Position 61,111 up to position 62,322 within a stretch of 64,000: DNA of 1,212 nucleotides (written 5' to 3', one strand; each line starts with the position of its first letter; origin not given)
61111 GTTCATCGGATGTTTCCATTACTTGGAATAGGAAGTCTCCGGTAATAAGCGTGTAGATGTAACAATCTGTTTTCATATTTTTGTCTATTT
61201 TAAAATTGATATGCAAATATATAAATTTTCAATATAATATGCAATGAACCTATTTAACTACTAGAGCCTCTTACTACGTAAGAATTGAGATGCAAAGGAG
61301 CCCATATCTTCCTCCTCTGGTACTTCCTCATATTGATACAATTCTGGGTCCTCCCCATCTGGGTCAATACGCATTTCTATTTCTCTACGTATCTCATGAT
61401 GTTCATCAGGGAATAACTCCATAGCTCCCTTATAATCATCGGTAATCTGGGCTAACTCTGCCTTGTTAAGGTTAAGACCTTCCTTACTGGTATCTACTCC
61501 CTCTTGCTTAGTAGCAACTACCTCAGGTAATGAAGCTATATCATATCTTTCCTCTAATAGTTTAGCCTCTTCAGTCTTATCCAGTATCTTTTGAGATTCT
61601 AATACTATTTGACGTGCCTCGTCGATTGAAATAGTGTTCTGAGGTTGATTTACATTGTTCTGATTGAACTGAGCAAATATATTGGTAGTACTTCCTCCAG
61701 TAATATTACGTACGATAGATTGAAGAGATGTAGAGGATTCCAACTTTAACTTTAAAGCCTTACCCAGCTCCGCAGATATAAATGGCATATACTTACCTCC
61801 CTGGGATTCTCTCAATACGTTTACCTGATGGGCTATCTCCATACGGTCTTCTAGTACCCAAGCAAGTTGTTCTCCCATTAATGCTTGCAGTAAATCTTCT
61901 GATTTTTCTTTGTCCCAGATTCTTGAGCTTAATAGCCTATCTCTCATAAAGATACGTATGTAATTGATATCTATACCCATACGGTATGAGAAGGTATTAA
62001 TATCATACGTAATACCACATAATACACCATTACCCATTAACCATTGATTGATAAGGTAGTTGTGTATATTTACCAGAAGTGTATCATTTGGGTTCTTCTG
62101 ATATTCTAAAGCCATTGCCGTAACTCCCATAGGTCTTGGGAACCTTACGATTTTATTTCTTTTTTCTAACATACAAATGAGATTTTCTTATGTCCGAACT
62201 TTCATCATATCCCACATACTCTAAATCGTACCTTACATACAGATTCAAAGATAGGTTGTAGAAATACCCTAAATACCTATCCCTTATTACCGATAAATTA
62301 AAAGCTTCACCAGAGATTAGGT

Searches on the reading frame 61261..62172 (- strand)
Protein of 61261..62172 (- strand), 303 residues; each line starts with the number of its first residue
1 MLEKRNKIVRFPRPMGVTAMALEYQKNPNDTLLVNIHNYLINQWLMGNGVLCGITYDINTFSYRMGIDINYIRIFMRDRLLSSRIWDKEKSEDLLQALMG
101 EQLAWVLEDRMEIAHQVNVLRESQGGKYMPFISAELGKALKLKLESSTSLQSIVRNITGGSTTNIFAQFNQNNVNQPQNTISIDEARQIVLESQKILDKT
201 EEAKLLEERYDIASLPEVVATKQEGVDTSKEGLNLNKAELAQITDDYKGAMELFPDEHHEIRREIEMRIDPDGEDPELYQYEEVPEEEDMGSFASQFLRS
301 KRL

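Call 74: search_protein_families(library=pfam, proteins=[window:61261-62172:-], max_evalue=0.001)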
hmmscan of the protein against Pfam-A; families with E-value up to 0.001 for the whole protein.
window:61261-62172:- (303 aa): 0 families

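Call 78: find_encoding_contigs(protein=window:61261-62172:-, flank=10000, max_places=2)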
Protein window:61261-62172:- (303 aa): 6 contigs read that carry it; 2 places shown.
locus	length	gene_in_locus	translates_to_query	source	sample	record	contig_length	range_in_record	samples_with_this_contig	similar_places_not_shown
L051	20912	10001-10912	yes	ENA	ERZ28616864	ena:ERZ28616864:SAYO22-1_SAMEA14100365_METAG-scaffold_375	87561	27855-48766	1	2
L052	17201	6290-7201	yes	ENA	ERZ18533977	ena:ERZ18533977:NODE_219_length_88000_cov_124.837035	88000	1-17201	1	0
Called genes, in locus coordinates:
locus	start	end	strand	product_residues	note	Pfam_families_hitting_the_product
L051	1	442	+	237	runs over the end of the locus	-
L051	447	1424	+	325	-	PF05254:UPF0203 (faint)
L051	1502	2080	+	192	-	-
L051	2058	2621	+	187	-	-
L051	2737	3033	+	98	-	-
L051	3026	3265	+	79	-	-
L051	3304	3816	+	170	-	-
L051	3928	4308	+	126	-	-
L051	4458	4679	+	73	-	-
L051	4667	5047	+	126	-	-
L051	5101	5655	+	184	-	-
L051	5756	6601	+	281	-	-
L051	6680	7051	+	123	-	-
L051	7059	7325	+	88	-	PF13619:KTSC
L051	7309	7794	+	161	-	-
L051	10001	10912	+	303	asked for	-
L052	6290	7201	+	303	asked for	-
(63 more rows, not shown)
